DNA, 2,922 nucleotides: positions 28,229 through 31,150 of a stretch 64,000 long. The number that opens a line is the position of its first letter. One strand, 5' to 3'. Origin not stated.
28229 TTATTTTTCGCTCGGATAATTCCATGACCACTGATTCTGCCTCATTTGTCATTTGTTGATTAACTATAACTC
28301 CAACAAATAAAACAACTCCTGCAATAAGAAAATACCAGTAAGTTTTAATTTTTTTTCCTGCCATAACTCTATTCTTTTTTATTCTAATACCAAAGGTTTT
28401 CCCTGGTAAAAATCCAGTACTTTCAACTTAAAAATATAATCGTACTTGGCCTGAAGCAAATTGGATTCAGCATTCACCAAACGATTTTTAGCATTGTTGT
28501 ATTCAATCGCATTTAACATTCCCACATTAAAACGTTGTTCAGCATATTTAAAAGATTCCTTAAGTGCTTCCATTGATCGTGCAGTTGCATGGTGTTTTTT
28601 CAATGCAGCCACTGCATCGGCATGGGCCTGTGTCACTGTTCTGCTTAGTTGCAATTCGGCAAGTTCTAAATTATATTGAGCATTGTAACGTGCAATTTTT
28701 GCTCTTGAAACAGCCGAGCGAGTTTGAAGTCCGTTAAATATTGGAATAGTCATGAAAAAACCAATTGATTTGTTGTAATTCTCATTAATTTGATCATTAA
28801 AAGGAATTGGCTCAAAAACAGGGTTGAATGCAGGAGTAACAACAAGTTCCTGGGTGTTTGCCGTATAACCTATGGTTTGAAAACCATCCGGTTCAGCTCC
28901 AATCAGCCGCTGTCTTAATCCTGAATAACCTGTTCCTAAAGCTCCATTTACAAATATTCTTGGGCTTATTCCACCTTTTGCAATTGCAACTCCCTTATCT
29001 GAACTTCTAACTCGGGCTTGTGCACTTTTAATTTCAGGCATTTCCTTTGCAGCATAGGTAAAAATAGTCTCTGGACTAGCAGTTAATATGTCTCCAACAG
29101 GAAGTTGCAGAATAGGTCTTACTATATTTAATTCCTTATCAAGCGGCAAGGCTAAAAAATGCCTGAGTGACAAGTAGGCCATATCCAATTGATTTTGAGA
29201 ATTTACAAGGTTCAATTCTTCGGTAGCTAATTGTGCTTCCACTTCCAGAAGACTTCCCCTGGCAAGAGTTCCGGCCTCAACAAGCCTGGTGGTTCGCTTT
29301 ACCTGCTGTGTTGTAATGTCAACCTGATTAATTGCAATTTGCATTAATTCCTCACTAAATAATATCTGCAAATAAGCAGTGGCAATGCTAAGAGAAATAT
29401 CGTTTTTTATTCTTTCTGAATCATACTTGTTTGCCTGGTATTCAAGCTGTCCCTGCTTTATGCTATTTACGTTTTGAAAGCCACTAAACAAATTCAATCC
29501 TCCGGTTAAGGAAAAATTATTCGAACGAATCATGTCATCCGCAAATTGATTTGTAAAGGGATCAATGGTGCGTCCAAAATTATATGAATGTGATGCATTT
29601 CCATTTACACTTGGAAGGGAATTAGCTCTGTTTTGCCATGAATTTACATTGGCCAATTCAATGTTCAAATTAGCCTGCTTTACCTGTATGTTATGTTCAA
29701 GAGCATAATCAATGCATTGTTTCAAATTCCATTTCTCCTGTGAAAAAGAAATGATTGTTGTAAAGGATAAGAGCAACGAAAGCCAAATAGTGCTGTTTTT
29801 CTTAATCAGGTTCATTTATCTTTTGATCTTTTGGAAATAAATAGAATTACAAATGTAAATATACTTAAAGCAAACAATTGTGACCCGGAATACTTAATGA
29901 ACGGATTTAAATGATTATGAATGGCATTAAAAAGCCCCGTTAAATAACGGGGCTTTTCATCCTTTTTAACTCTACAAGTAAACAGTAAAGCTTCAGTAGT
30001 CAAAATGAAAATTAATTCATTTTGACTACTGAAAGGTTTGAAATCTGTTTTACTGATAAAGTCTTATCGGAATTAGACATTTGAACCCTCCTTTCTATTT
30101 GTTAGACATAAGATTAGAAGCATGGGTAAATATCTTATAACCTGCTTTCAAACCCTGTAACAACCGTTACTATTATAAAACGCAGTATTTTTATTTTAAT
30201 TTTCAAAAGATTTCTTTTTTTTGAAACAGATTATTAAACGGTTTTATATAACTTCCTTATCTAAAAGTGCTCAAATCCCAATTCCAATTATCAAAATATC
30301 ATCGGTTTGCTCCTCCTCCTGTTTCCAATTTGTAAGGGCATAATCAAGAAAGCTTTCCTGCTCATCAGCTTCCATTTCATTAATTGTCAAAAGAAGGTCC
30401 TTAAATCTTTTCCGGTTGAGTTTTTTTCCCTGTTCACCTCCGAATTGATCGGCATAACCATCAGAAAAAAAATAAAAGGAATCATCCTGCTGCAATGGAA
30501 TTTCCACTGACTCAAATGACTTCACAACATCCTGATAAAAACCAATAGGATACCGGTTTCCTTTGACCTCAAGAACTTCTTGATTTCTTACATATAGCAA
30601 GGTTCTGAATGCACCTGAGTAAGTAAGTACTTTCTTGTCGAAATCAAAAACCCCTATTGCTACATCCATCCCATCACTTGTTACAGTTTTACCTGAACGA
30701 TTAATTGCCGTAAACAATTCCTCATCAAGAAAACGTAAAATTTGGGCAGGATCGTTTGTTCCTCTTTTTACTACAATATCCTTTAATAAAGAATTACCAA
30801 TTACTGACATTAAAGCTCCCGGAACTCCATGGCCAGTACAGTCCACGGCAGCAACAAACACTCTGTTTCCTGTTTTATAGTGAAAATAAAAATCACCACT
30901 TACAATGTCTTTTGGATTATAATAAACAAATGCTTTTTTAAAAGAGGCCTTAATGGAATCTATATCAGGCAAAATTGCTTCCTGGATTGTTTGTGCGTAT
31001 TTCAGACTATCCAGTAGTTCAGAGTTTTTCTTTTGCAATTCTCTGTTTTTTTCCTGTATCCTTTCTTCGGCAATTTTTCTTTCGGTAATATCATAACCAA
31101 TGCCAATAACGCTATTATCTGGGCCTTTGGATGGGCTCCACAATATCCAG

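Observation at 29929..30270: A 315-bp untranslated gap holds an 18-bp perfect inverted repeat and a strong terminator hairpin: candidate sRNA or operator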

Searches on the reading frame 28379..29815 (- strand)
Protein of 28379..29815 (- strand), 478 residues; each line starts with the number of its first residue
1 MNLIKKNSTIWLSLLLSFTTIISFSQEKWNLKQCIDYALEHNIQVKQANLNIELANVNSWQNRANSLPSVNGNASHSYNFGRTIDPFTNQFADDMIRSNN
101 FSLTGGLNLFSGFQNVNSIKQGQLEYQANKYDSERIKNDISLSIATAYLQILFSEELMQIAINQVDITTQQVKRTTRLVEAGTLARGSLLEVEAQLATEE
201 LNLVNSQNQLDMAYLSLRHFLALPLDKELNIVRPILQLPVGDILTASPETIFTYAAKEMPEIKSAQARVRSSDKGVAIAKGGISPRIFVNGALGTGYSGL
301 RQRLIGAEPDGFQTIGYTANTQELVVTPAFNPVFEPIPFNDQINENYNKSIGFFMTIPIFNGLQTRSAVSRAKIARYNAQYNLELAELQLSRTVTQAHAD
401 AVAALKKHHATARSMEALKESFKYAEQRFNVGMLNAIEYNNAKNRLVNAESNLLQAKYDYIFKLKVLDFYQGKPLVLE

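Call 9: search_protein_families(library=pfam, proteins=[window:28379-29815:-])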
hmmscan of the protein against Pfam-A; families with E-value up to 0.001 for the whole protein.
window:28379-29815:- (478 aa): 1 family
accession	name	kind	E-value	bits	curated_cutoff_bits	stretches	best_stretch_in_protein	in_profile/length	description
PF02321.23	OEP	-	8.5e-52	176.1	22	2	249-461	2-176/187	Outer membrane efflux protein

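Call 13: find_homologous_proteins(query=window:28379-29815:-)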
Query window:28379-29815:- (478 aa): 3392 proteins with E <= 0.001 among 8000 candidates; the best 120 are listed.
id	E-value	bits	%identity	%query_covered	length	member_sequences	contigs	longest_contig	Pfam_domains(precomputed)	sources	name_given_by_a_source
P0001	0.0e+0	1043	100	100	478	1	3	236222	PF02321.24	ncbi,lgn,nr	ncbi:MAG: TolC family protein [Bacteroidetes bacterium]|nr:TolC family protein [Bacteroidota bacteri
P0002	3.6e-251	852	80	100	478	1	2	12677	PF02321.24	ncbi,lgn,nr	ncbi:MAG: TolC family protein [Bacteroidota bacterium]|nr:TolC family protein [Bacteroidota bacteriu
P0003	4.4e-226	769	72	100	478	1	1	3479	PF02321.24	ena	-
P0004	4.0e-195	667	64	98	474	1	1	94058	PF02321.24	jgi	jgi:outer membrane protein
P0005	4.8e-194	663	66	95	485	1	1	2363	PF02321.24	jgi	jgi:outer membrane protein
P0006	1.4e-192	658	64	99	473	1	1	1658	PF02321.24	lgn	-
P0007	1.5e-188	645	64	95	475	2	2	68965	PF02321.24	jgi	jgi:outer membrane protein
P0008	1.9e-188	645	64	97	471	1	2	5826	PF02321.24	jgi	jgi:outer membrane protein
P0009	3.2e-185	634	63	97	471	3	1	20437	PF02321.24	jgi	jgi:outer membrane protein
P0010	4.6e-176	604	61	95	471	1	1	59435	PF02321.24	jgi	jgi:outer membrane protein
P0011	1.5e-162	560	54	99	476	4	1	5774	PF02321.24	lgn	-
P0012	2.2e-162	559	55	95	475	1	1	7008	PF02321.24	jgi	jgi:outer membrane protein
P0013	5.1e-162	558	55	98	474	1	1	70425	PF02321.24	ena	-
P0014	8.9e-162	557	54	98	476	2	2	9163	PF02321.24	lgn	-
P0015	1.1e-161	557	54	98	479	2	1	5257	PF02321.24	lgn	-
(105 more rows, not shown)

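Call 14: find_related_loci(query=window:28379-29815:-, collection=metagenome_contigs, flank=4000)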
Query window:28379-29815:- (478 aa) in metagenome_contigs; peptide patterns used: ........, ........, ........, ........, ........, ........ (x = any residue, [..] = any of these).
134 stretches matched a pattern; 11 encode a relative of the query (tblastn E <= 1e-3); 11 distinct loci.
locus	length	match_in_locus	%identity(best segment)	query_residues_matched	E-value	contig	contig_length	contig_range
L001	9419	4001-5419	51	1-477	5e-145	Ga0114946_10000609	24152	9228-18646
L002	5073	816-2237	47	3-478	3e-143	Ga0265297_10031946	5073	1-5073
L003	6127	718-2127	48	3-474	1e-140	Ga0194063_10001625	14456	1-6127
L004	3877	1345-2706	43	26-477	5e-127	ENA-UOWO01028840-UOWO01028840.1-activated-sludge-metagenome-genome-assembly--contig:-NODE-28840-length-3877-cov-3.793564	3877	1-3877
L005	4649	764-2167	42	12-477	3e-125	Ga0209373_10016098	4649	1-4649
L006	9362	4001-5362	41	8-478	2e-114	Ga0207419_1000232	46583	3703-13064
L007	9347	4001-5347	41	9-475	2e-103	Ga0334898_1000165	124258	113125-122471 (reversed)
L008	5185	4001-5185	42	26-418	3e-100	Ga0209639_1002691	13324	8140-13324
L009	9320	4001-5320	41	11-475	3e-104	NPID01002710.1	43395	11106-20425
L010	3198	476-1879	33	14-477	2e-76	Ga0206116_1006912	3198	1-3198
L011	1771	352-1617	21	13-462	2e-8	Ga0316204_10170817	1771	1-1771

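Call 15: find_encoding_contigs(protein=P0002, flank=5000, max_places=3)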
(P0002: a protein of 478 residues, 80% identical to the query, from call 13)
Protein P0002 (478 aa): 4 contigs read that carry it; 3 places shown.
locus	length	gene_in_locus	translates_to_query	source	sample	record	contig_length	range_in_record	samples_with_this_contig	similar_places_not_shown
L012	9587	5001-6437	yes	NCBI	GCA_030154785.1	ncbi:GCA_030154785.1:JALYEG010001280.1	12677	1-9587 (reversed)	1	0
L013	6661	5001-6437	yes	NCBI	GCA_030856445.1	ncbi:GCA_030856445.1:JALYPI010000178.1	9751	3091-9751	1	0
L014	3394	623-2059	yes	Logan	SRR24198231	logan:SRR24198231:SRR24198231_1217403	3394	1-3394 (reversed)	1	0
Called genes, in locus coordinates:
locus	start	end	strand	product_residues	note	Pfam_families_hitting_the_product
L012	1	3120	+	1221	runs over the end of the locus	PF02574:S-methyl_trans, PF00809:Pterin_bind, PF02607:B12-binding_2, PF02310:B12-binding, PF02965:Met_synt_B12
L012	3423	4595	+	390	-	PF07228:SpoIIE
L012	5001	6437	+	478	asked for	PF02321:OEP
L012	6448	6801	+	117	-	-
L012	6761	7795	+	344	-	PF25876:HH_MFP_RND (weak), PF25881:HH_YBHG (weak), PF25885:HH_EMRA (weak), PF25893:HH_CzcB (weak), PF25990:Beta-barrel_YknX, PF26002:Beta-barrel_AprE, PF25975:CzcB_C (weak), PF25989:YknX_C (weak), +1 more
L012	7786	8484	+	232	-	PF00814:TsaD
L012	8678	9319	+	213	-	PF01852:START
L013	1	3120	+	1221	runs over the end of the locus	PF02574:S-methyl_trans, PF00809:Pterin_bind, PF02607:B12-binding_2, PF02310:B12-binding, PF02965:Met_synt_B12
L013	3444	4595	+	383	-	PF07228:SpoIIE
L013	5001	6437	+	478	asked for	PF02321:OEP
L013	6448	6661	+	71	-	?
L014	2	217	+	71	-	?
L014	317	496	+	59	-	-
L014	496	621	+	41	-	-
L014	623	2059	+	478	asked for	PF02321:OEP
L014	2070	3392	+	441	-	?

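Call 18: find_encoding_contigs(protein=P0003, flank=3000, max_places=2)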
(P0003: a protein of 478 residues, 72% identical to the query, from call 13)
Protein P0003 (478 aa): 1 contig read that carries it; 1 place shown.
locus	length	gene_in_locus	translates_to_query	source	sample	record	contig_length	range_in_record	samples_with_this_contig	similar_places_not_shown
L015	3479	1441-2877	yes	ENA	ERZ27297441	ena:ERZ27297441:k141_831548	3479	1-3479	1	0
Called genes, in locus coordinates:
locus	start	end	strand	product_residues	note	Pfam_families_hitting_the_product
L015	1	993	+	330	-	?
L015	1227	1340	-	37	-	-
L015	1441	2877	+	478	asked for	PF02321:OEP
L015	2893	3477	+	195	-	?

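Call 19: find_encoding_contigs(protein=P0004, flank=5000, max_places=2)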
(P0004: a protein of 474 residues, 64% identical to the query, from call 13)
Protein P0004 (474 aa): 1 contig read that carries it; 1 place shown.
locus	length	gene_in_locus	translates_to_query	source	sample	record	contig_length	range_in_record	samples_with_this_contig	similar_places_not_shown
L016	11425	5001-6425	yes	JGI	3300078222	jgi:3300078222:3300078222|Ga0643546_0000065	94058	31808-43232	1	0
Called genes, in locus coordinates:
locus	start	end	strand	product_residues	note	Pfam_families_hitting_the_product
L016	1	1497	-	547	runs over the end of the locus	PF06739:SBBP (weak), PF18962:Por_Secre_tail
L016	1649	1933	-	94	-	-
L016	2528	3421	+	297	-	PF03575:Peptidase_S51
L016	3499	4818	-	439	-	PF04371:PAD_porph (faint)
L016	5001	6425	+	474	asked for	PF02321:OEP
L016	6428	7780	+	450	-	PF25917:BSH_RND, PF25876:HH_MFP_RND (weak), PF25885:HH_EMRA (weak), PF25893:HH_CzcB (weak), PF25990:Beta-barrel_YknX, PF26002:Beta-barrel_AprE (weak), PF25975:CzcB_C (weak), PF25989:YknX_C (weak), +3 more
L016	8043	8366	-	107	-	PF03840:SecG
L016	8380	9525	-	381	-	PF13174:TPR_6 (faint)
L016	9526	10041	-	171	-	PF04390:LptE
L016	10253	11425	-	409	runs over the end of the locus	PF00158:Sigma54_activat, PF14532:Sigma54_activ_2, PF07724:AAA_2 (faint), PF07728:AAA_5 (weak), PF25601:AAA_lid_14, PF02954:HTH_8, PF18024:HTH_50 (weak)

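Call 20: find_encoding_contigs(protein=P0007, flank=5000, max_places=2)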
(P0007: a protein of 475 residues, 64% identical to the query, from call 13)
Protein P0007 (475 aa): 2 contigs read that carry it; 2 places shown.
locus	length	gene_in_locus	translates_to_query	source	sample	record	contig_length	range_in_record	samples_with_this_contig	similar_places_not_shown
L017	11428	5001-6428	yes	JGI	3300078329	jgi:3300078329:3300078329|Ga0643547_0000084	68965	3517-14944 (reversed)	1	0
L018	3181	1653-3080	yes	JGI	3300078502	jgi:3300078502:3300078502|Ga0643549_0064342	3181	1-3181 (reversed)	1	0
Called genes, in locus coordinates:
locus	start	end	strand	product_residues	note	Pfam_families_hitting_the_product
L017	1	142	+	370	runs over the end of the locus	-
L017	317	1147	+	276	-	PF16138:DUF4846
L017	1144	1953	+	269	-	PF01183:Glyco_hydro_25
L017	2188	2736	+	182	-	-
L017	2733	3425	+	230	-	PF08843:AbiEii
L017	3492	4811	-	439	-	PF04371:PAD_porph (faint)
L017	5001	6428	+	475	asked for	PF02321:OEP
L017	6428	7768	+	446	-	PF25917:BSH_RND, PF25885:HH_EMRA (weak), PF25876:HH_MFP_RND (weak), PF25893:HH_CzcB (weak), PF25990:Beta-barrel_YknX (weak), PF26002:Beta-barrel_AprE (weak), PF25975:CzcB_C (weak), PF25989:YknX_C, +4 more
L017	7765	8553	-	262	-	PF00135:COesterase, PF20434:BD-FAE, PF07859:Abhydrolase_3, PF00326:Peptidase_S9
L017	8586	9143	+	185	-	PF00117:GATase, PF07722:Peptidase_C26 (faint)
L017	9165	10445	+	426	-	PF07670:Gate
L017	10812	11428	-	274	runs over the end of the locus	PF19841:GldN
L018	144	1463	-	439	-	PF04371:PAD_porph (faint)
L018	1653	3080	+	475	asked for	PF02321:OEP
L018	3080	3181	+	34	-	?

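Call 68: find_encoding_contigs(protein=P0005, flank=2000, max_places=2)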
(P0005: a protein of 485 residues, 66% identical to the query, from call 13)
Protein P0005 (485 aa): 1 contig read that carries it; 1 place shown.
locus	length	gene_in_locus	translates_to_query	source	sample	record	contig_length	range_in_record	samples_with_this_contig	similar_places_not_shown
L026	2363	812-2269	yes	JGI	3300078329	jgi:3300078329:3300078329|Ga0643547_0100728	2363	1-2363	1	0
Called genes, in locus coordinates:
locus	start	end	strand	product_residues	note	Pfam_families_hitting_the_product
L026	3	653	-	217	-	?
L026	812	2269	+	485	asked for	PF02321:OEP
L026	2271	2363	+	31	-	?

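Call 69: find_encoding_contigs(protein=P0010, flank=3000, max_places=1)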
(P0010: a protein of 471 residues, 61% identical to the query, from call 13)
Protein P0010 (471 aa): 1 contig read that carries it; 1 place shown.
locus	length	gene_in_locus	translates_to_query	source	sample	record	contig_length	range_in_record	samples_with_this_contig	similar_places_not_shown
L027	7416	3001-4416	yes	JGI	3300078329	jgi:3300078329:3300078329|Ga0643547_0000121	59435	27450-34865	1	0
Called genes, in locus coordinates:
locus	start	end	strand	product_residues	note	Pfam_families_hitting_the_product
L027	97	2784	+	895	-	PF11832:DUF3352 (faint), PF13570:Beta-prop_ACSF4 (weak)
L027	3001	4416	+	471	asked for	PF02321:OEP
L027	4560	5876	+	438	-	PF25919:BSH_CusB (faint), PF00364:Biotin_lipoyl (faint), PF25917:BSH_RND, PF25881:HH_YBHG (faint), PF25876:HH_MFP_RND (weak), PF25990:Beta-barrel_YknX (weak), PF26002:Beta-barrel_AprE, PF25989:YknX_C (weak), +1 more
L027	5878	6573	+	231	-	PF00814:TsaD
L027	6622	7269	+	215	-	PF01852:START, PF10604:Polyketide_cyc2 (weak)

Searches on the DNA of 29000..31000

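Call 10: search_rna_families(source=window, start=29000, end=31000, threshold=evalue, max_evalue=10)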
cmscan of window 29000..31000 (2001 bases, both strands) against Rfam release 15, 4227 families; matches with E-value up to 10: 31.
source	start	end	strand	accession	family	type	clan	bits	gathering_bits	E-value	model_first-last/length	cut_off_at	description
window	29924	30043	-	RF04313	aspC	Cis-reg;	-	35.3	100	0.0023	1-124/124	no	aspC ncRNA motif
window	29926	30024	-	RF01859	Phe_leader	Cis-reg; leader;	-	32.7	55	0.0046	1-125/125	no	Phenylalanine leader peptide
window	29928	30050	-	RF04180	BTnc231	Gene; sRNA;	-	30.9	80.4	0.00068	1-154/154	no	Bacteroides sRNA BTnc231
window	29918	30047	-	RF00121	MicC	Gene; sRNA;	-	30.1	90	0.066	1-123/123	no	MicC RNA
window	29911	29978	-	RF02621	BSnc120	Gene; sRNA;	-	27.1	114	0.0016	1-88/88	no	Brucella sRNA 120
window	29897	29956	+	RF02844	RefA9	Gene; antisense;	-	26.7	49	0.22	1-64/64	no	Enterococcus sRNA A9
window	29926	30099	-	RF00022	GcvB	Gene;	-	24.9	42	0.0065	1-204/204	no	GcvB RNA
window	29932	30103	-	RF01867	CC2171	Gene; sRNA;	-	24.4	75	0.012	1-159/159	no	caulobacter sRNA CC2171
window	29986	30040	-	RF03926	MIR1435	Gene; miRNA;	-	22.8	94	2.1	1-186/186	no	MIR1435 microRNA precursor family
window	29895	29991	-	RF01770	rimP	Cis-reg; leader;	-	22.6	47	0.95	1-102/102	no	Gammaprotebacteria rimP leader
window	29847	29961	+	RF00506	Thr_leader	Cis-reg; leader;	-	22.2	55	0.29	1-118/118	no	Threonine operon leader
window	30000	30081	+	RF02696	Teg49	Gene; sRNA;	-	21.3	186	1.9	1-196/196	no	Teg49 sRNA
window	29900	29968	+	RF01770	rimP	Cis-reg; leader;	-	21.1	47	2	1-102/102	no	Gammaprotebacteria rimP leader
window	29969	30053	+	RF03477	MIR862_2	Gene; miRNA;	-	20.6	71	0.92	1-90/90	no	MIR862_2 microRNA precursor family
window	29952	30032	+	RF04339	Plastid-psbJ-3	Cis-reg;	CL00152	20.5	61.7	2.1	1-125/125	no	Plastid-psbJ-3 3UTR RNA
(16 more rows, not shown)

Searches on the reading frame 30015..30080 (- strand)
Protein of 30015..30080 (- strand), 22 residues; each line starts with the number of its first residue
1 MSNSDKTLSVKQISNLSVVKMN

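Call 65: search_protein_families(library=ncbifam, proteins=[window:30015-30080:-], max_evalue=10)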
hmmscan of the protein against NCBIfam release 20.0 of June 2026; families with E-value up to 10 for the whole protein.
seq(22 aa): 0 families

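Call 66: search_protein_families(library=pfam, proteins=[window:30015-30080:-], max_evalue=10)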
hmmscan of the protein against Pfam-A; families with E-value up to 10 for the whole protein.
seq(22 aa): 0 families

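Call 67: list_cluster_members(proteins=[window:30015-30080:-, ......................, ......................, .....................])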
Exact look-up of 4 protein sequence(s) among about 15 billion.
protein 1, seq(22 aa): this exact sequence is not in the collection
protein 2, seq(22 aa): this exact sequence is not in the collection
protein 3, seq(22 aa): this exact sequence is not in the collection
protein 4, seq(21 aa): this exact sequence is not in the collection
